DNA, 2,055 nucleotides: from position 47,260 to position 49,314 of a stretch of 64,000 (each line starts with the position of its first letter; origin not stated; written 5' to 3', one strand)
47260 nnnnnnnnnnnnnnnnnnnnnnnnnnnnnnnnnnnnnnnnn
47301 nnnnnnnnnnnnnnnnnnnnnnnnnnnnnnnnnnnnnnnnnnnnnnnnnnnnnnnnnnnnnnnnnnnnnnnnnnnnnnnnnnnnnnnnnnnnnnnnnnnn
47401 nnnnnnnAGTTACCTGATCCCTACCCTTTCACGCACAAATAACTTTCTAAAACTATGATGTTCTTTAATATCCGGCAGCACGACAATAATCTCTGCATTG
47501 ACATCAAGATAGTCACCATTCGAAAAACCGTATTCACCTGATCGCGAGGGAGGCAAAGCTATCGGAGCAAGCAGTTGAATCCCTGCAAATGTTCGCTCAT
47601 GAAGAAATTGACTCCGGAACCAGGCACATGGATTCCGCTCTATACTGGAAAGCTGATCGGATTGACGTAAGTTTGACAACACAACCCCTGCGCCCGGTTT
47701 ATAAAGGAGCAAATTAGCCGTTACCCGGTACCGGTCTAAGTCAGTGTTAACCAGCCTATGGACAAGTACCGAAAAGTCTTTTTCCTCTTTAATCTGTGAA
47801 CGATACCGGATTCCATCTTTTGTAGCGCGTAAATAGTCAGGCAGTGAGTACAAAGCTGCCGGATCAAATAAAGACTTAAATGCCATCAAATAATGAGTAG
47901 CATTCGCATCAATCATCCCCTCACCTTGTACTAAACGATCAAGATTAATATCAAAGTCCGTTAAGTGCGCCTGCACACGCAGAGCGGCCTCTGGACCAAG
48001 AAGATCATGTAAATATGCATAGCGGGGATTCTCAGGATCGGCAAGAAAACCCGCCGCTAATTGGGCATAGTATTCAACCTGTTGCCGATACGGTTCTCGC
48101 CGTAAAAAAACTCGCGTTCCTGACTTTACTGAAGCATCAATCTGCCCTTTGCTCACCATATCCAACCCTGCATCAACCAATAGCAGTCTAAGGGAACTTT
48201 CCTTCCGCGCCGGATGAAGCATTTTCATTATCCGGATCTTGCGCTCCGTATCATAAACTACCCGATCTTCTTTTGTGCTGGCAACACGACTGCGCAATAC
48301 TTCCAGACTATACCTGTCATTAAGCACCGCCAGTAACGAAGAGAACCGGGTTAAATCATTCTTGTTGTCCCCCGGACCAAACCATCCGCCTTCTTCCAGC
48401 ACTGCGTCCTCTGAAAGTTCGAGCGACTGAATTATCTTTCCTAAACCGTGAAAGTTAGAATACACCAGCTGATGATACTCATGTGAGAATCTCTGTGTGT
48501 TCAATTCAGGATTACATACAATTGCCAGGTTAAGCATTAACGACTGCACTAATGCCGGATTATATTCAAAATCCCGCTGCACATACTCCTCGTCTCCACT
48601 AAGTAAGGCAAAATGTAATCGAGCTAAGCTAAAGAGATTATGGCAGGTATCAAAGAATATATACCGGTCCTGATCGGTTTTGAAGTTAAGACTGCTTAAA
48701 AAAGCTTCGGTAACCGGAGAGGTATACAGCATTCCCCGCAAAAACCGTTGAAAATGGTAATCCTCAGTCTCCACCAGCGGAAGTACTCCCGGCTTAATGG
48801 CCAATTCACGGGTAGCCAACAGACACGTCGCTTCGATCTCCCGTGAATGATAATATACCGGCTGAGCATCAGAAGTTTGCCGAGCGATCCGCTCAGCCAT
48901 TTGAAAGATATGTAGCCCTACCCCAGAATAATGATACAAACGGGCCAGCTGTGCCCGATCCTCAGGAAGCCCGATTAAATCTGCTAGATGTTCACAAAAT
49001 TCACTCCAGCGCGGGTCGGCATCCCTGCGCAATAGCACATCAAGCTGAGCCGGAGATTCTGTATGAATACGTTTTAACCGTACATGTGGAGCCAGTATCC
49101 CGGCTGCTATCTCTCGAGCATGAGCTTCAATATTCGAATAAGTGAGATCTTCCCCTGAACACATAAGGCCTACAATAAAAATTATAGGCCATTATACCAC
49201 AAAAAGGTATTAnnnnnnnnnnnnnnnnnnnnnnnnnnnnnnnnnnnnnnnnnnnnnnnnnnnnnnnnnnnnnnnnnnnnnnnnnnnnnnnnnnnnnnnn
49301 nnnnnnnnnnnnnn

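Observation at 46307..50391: Three-gene operon of large unknown proteins ending in a winged-helix DNA-binding domain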

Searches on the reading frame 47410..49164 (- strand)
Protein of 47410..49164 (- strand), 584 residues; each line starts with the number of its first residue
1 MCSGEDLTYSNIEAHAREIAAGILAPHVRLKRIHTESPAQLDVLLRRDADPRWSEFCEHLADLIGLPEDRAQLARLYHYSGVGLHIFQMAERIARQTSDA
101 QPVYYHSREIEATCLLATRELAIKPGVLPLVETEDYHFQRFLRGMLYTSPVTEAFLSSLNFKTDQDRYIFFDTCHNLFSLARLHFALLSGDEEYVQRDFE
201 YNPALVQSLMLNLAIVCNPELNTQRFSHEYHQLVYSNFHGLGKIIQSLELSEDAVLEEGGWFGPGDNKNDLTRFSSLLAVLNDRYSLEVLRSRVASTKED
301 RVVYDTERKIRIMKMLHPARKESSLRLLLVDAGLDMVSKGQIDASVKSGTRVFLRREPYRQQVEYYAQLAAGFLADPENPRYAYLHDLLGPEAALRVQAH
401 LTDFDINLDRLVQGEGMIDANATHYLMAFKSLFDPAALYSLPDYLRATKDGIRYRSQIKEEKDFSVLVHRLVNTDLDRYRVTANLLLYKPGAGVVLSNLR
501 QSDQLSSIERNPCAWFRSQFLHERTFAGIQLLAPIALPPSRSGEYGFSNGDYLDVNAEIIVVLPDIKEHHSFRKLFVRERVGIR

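Call 3: search_protein_families(library=pfam, proteins=[window:47410-49164:-], max_evalue=1)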
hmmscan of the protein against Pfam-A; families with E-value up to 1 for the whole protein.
window:47410-49164:- (584 aa): 1 family
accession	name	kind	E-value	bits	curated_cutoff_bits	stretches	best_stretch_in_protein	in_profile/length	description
PF13490.11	zf-HC2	-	0.098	13.2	22.2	1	382-401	9-28/35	Putative zinc-finger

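Call 4: search_protein_families(library=ncbifam, proteins=[window:47410-49164:-], max_evalue=1)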
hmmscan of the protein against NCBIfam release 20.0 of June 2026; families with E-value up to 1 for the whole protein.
window:47410-49164:- (584 aa): 0 families

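Call 5: search_protein_families(library=padloc, proteins=[window:47410-49164:-], max_evalue=1)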
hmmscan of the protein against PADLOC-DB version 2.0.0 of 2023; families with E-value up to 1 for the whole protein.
window:47410-49164:- (584 aa): 0 families

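Call 6: find_homologous_proteins(query=window:47410-49164:-)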
Query window:47410-49164:- (584 aa): 1 proteins with E <= 0.001 among 8000 candidates.
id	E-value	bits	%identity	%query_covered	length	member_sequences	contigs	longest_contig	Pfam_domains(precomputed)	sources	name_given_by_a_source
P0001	0.0e+0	1322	100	100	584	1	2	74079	-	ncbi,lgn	-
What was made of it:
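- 47410..49164 (-): 584-aa orphan protein: soluble, acidic to neutral. In a low-confidence model it is mostly alpha-helical over aa 1-475, with a non-helical tail of about 110 aa. Its stop codon lies 2 nt before the 366-aa start codon. Only a self-hit in the word-indexed search (call 6).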

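Call 9: search_solved_structures(query=window:47410-49164:-, max_evalue=10)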
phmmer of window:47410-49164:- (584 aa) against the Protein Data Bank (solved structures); distinct sequences matched with E-value up to 10: 1.
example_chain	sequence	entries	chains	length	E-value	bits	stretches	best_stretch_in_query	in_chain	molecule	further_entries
3efv_A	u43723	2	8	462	1.6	10.3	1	339-398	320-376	Putative succinate-semialdehyde dehydrogenase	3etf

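Call 12: find_encoding_contigs(protein=P0001, flank=10000)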
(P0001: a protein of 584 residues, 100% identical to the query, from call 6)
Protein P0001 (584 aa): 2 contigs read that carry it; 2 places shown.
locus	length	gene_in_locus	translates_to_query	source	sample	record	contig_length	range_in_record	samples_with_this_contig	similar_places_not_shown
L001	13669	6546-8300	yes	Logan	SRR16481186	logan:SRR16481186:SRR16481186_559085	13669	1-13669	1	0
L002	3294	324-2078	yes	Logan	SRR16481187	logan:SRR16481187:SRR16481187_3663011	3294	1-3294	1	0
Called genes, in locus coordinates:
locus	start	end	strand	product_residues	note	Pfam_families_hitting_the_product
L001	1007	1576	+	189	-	-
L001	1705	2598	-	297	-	PF01544:CorA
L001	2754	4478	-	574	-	PF02333:Phytase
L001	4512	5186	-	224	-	PF18912:DZR_2 (weak)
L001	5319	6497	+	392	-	-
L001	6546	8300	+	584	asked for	-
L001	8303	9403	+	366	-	PF00486:Trans_reg_C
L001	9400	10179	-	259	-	PF00106:adh_short, PF05368:NmrA (weak), PF08659:KR, PF13561:adh_short_C2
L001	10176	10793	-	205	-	PF13858:DUF4199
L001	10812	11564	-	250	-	-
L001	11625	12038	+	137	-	-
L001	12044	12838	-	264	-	PF03372:Exo_endo_phos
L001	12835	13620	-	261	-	PF00459:Inositol_P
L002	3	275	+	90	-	?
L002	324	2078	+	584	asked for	-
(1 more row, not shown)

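Call 25: search_dna_similar(query=window:47410-49164:-, collection=phages, mode=protein, max_evalue=1)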
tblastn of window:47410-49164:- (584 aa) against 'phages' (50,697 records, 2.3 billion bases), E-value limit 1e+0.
No match.

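Call 26: search_dna_similar(query=window:47410-49164:-, collection=plasmids, mode=protein, max_evalue=1)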
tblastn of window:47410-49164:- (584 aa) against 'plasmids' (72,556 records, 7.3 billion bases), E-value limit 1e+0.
No match.

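Call 28: search_protein_representatives(protein=window:47410-49164:-)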
Query: 584 residues. Proteins with E-value up to 0.001 (for the whole library): 2; up to 1e-10: 1; up to 1e-30: 1. The best 2 are listed.
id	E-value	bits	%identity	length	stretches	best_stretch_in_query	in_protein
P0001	0.0e+00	1321.5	100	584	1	1-584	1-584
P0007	7.0e-07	44.5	38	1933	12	415-463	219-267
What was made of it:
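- Orphan status and fast evolution are typical of defence genes (calls 6, 28).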

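Call 40: predict_structure(protein=window:47410-49164:-)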
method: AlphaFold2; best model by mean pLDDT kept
length: 584 residues; sequences in the alignment: 1
mean_pLDDT: 33.4   pTM: 0.24
mean pLDDT of the five models: 33.4, 30.5, 30.0, 29.3, 27.0
residues with pLDDT >= 90: 0; 70-90: 0; 50-70: 0; < 50: 584
segments of 3 or more residues with pLDDT < 50: 1-584
pLDDT, mean of each block of 10 residues (from residue 1): 30 37 32 32 33 37 37 35 38 37 33 36 33 37 35 36 39 43 41 45 38 32 33 35 34 31 29 30 31 28 35 34 33 34 29 32 37 38 37 40 36 34 35 32 34 33 30 28 24 26 28 25 24 29 34 31 31 29 28
secondary structure, 60 per line:
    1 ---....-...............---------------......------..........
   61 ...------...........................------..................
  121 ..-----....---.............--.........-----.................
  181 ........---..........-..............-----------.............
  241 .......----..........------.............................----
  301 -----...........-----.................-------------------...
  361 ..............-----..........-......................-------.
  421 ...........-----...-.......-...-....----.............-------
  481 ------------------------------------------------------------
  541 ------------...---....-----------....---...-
elements in order: H4-7 H9-23 H39-44 H51-63 H70-96 H103-122 H128-131 H135-147 H150-158 H164-188 H192-201 H203-216 H228-247 H252-261 H268-296 H306-316 H322-338 H358-374 H380-389 H391-412 H420-431 H441-447 H453-456 H461-473 E553-555 E559-562 E574-577 E581-583

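Call 43: search_protein_families(library=phrogs, proteins=[window:47410-49164:-], max_evalue=1)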
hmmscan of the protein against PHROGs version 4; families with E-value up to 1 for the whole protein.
window:47410-49164:- (584 aa): 0 families

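Call 48: list_cluster_members(proteins=[P0001, P0002, P0006, P0003])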
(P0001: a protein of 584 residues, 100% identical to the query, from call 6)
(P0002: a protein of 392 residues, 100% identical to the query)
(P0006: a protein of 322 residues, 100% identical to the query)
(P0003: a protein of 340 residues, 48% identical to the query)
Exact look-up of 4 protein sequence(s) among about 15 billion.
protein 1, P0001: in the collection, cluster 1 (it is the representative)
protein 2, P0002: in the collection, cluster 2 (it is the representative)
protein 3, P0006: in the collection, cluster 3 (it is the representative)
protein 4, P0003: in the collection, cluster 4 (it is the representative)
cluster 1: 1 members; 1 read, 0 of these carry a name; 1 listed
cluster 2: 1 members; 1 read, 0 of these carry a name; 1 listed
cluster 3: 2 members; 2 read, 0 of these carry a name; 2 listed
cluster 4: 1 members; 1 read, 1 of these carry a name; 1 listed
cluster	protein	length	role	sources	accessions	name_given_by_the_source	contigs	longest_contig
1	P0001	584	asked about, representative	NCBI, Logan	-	-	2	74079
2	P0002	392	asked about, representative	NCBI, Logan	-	-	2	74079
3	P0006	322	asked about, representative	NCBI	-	-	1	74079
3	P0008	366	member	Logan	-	-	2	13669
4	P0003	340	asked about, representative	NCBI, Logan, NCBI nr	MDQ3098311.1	MAG: hypothetical protein M3Q44_01035 [bacterium] | hypothetical protein [bacterium]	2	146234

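Call 50: find_related_loci(query=window:47410-49164:-, collection=viral_contigs, flank=5000)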
Query window:47410-49164:- (584 aa) in viral_contigs; peptide patterns used: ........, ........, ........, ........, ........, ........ (x = any residue, [..] = any of these).
1 stretches matched a pattern, but none encodes a relative of the query by tblastn (E <= 1e-3).
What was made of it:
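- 47410..49164 (-): Nothing in Pfam, NCBIfam, PADLOC, PHROGs or the PDB (calls 3-5, 9, 43), nor in phages, plasmids or viral contigs (calls 25, 26, 50).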

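Call 60: fold_search(model_id=the predicted structure, library=pdb)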
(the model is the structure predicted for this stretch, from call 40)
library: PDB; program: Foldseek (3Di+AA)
matches with E <= 10: 165; with E <= 0.001: 0
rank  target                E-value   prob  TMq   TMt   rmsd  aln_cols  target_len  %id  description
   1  6u1s_A                1.3e-01  0.12  0.09  0.13  23.6       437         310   12  Cryo-EM structure of a de novo designed 16-helix transmembrane nanopore, TMHC8_R. (released 2020-08-19)
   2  9yng_m                4.0e-01  0.08  0.10  0.08  27.4       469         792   13  Dynactin and dynein-1 tail region of dynein-dynactin complex on microtubule in the presence of LIS1 (released 2026-01-28)
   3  4kvm_C                4.6e-01  0.08  0.11  0.10  28.4       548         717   14  The NatA (Naa10p/Naa15p) amino-terminal acetyltransferase complex bound to a bisubstrate analog (released 2013-07-31)
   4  6j6f_A                9.1e-01  0.09  0.12  0.18  23.8       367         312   13  Ligand binding domain 1 and 2 of Talaromyces marneffei Mp1 protein (released 2019-03-06)
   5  9bv2_W                1.0e+00  0.07  0.12  0.15  22.8       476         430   12  M2B Midnolin-Proteasome (translocating) (released 2025-06-11)
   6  8oz0_C                1.3e+00  0.06  0.12  0.15  19.6       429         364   13  Structure of a human 48S translation initiation complex with eIF4F and eIF4A (released 2024-02-07)
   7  9y6s_5X               1.6e+00  0.04  0.11  0.03  30.7       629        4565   11  96-nm repeat of the Leishmania tarentolae doublet microtubule (released 2025-12-17)
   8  5i6j                  1.6e+00  0.02  0.08  0.10  44.7       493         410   12  Crystal Structure of SRGAP2 F-BARx (released 2017-03-08)
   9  9ng2_G                1.7e+00  0.04  0.08  0.13  20.1       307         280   12  Y20S (Sec18-Sec17-Sec9-Sso1-Snc1) EDTA - Class 4 (released 2025-10-01)
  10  9sob_T                1.7e+00  0.04  0.11  0.10  21.0       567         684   11  Structural Model of the Nuclear Pore Complex in Arabidopsis thaliana (released 2025-11-05)
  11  7dty_R                1.8e+00  0.06  0.09  0.13  19.4       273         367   11  Structural basis of ligand selectivity conferred by the human glucose-dependent insulinotropic polypeptide receptor (released 2021-08-04)
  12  5j1i_B                1.9e+00  0.02  0.08  0.11  28.5       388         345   14  Structure of the spectrin repeats 7, 8, and 9 of the plakin domain of plectin (released 2016-07-20)
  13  5i7d_A                1.9e+00  0.02  0.06  0.09  43.9       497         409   10  Crystal Structure of srGAP2 F-BARx WT Form-2 (released 2017-08-30)
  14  9nh6_J                2.0e+00  0.05  0.12  0.14  26.2       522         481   10  CRYO-EM STRUCTURE OF HUMAN U7 SNRNP WITH METHYLATED noncleavable H2A* SUBSTRATE PRE-MRNA (COMPOSITE MAP) (released 2026-01-21)
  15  8auw_A                2.1e+00  0.06  0.12  0.03  34.2       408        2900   12  Cryo-EM structure of human BIRC6 in complex with SMAC. (released 2023-02-15)
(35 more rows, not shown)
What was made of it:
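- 47410..49164 (-): The AF2 model has pLDDT 33 (call 40) and its Foldseek matches are meaningless (call 60).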
